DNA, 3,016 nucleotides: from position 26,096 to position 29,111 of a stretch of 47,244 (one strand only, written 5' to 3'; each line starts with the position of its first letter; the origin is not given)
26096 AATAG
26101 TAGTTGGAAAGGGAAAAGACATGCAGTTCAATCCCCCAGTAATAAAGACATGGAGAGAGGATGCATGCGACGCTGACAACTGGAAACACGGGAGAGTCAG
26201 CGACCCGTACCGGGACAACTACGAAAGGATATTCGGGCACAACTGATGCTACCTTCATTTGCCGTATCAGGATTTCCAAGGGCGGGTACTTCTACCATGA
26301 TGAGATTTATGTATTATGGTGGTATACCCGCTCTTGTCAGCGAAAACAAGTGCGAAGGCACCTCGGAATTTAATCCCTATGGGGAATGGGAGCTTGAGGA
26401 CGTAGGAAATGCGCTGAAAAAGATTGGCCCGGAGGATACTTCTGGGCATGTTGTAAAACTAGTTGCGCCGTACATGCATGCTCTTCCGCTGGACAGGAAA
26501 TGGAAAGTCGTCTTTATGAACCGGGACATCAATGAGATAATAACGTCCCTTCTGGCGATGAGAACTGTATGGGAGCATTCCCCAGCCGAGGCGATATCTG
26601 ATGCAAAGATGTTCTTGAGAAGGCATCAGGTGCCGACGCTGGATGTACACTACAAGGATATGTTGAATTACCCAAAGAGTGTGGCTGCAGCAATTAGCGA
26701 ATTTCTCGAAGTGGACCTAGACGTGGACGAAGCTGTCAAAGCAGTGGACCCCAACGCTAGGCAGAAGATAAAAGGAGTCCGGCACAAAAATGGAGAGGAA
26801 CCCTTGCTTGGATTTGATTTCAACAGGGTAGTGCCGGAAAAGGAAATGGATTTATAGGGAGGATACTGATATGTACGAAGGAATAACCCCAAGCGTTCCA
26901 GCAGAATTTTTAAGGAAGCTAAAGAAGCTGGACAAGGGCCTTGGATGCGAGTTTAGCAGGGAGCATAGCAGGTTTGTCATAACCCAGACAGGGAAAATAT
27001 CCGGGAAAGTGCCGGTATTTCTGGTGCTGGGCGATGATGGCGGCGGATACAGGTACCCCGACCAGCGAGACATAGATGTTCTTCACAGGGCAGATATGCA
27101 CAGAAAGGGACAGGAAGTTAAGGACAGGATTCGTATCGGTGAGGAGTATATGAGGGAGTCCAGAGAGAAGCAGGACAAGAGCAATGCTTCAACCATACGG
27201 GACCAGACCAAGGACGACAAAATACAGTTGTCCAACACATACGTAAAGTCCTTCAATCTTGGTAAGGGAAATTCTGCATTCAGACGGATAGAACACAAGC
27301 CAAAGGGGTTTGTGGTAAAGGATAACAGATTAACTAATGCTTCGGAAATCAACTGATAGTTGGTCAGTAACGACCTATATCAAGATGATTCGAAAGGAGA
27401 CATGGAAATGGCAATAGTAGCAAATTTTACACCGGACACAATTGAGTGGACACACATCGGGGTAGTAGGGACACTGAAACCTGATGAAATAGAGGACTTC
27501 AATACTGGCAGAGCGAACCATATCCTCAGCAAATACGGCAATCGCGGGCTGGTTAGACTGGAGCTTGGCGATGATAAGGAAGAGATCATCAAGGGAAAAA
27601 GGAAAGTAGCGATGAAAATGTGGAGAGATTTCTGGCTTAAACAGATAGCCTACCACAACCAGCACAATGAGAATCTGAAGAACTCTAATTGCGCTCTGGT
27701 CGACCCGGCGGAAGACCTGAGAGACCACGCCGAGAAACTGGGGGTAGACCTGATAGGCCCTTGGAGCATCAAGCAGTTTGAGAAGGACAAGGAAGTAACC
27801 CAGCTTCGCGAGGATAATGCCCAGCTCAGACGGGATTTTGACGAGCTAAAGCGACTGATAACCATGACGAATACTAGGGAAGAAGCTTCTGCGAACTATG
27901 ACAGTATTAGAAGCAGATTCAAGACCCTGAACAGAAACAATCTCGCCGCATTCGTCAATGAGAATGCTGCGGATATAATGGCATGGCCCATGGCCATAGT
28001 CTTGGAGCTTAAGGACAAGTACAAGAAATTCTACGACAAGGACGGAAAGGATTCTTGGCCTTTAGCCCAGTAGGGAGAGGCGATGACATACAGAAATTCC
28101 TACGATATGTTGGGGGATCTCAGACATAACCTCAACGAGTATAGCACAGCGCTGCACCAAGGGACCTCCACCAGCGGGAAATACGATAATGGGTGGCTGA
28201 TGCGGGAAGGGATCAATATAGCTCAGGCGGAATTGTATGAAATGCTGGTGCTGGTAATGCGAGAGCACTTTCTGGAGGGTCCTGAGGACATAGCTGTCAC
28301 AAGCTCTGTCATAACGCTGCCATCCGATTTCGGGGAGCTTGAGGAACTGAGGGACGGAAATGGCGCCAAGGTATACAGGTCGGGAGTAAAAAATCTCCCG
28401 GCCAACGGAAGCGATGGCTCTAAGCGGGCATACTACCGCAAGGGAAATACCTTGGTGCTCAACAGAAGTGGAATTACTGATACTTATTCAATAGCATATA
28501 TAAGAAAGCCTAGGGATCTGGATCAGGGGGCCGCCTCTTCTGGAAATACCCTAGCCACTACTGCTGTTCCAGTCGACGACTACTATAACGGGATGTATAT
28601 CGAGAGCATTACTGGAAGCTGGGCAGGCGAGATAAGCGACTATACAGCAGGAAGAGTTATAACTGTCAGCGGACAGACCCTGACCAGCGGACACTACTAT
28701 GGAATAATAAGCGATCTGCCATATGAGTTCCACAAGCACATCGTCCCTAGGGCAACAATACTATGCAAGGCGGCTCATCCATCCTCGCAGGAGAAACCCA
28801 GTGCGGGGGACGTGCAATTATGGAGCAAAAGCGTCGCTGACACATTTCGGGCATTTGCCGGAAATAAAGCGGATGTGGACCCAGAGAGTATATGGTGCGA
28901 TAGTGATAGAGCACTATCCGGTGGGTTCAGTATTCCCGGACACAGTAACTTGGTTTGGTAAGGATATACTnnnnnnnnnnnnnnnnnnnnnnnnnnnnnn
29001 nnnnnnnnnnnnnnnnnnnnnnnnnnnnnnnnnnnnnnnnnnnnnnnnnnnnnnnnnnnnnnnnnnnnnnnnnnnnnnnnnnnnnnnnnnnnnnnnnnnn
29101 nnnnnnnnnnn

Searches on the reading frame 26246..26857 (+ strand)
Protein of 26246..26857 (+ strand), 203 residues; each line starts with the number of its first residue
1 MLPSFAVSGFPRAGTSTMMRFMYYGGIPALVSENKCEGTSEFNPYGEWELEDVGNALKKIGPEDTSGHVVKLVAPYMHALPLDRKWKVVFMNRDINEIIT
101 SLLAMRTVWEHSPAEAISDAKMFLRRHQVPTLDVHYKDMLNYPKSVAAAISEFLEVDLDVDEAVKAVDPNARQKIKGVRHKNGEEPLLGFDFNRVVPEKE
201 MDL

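Call 47: search_protein_families(library=pfam, proteins=[window:26246-26857:+], max_evalue=0.01)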
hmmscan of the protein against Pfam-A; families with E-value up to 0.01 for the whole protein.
window:26246-26857:+ (203 aa): 2 families
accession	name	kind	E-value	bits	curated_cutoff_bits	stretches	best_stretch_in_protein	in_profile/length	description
PF13469.12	Sulfotransfer_3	-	0.00083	20.1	27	0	87-159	126-215/216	Sulfotransferase family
PF00685.33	Sulfotransfer_1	-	0.0013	18.6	22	0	126-179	151-204/255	Sulfotransferase domain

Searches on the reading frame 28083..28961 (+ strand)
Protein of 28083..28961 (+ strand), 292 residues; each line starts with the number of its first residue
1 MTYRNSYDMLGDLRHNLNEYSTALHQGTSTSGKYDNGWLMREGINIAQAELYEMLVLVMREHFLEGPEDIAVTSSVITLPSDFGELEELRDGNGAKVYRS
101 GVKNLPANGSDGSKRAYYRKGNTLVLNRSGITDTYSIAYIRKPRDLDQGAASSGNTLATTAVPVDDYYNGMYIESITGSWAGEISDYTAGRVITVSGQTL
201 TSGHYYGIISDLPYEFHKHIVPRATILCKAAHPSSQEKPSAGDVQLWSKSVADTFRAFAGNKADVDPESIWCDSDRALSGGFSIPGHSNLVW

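Call 47: search_protein_families(library=pfam, proteins=[window:28083-28961:+], max_evalue=0.01)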
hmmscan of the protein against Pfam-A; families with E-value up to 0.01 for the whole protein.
window:28083-28961:+ (292 aa): 1 family
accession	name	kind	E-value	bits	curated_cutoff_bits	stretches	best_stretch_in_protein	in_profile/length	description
PF24175.2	SU10_adaptor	-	4.9e-07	30.8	27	1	41-170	24-146/194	SU10 adaptor protein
